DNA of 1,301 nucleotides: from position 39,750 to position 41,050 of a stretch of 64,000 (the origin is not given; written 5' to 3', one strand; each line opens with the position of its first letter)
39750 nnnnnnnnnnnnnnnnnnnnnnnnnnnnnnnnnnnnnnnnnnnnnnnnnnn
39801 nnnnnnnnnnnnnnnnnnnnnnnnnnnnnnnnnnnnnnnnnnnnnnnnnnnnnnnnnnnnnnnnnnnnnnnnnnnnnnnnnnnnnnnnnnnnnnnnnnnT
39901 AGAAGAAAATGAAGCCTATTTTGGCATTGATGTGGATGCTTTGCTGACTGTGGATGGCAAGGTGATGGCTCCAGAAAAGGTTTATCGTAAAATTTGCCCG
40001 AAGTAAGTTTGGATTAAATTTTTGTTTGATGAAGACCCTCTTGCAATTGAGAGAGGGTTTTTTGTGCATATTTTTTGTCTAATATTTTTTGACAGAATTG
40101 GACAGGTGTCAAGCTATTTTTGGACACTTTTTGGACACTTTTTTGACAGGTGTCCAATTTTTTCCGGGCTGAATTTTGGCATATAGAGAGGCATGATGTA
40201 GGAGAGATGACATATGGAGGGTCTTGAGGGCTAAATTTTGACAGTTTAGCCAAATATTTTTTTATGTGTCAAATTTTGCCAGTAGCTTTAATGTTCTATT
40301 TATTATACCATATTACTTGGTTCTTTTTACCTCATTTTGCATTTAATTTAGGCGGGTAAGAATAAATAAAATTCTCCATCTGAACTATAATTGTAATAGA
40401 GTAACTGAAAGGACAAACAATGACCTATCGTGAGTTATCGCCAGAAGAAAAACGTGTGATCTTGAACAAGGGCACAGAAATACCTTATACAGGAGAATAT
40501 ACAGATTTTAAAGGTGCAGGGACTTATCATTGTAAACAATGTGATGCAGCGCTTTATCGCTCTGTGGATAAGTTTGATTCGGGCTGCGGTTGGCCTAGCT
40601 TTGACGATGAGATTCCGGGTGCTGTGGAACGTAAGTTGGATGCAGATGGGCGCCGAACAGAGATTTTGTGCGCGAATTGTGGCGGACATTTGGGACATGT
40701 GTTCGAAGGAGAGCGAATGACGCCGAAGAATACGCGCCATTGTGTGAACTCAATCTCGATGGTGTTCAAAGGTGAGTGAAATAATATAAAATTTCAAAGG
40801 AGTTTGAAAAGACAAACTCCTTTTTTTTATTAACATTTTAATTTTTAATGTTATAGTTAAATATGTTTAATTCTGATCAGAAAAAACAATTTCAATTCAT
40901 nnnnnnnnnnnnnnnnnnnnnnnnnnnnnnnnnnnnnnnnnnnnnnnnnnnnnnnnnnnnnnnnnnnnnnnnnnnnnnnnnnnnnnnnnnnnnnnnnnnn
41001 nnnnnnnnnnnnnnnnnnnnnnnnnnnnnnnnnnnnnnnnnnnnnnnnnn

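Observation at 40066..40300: Array of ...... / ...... half-site repeats between the GC-rich operon and msrB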

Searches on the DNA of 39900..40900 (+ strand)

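Call 17: search_rna_families(source=window, start=39900, end=40900, threshold=evalue, max_evalue=10)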
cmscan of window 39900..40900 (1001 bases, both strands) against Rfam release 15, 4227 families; matches with E-value up to 10: 7.
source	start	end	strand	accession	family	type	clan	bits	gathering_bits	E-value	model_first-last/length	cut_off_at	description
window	40729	40828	+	RF02434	SpF39_sRNA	Gene; sRNA;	-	31.5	60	0.068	1-109/109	no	Streptococcus sRNA SpF39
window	39935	40065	+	RF00515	PyrR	Cis-reg;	-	18.8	54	7.7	1-115/115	no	PyrR binding site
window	40725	40824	-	RF01883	TUG1_2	Gene; lncRNA;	-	17.1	90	6.1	1-89/89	no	Taurine upregulated gene 1 conserved region 2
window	39951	40073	+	RF00557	L10_leader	Cis-reg; leader;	-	16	44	6.3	1-138/138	no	Ribosomal protein L10 leader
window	40679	40740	+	RF02965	CyVA-1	Gene; sRNA;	-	13.8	41.4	9.6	1-77/77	no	CyVA-1 RNA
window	40073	40166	+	RF02076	STnc100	Gene; sRNA;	-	12.5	47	5.6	1-206/206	no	Gammaproteobacterial sRNA STnc100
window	39983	40077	+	RF02189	ST7-OT4_3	Gene; lncRNA;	-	10.6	50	8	191-302/302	no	ST7 overlapping transcript 4 conserved region 3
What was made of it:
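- There is no Rfam hit (call 17).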

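Call 76: search_dna_similar(query=window:40062-40345:+, collection=plasmids, mode=distant, max_evalue=0.01, max_rows=10)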
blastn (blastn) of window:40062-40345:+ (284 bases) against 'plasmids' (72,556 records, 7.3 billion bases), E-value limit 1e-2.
No match.

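Call 77: search_dna_similar(query=window:40062-40345:+, collection=phages, mode=distant, max_evalue=0.01, max_rows=10)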
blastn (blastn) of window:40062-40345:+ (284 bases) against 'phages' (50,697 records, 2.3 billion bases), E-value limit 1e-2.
No match.
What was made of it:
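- Nothing similar was found in plasmid or phage collections (calls 76, 77).
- Tried and rejected: blastn of the spacer against plasmid and phage collections: no match (calls 76, 77).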
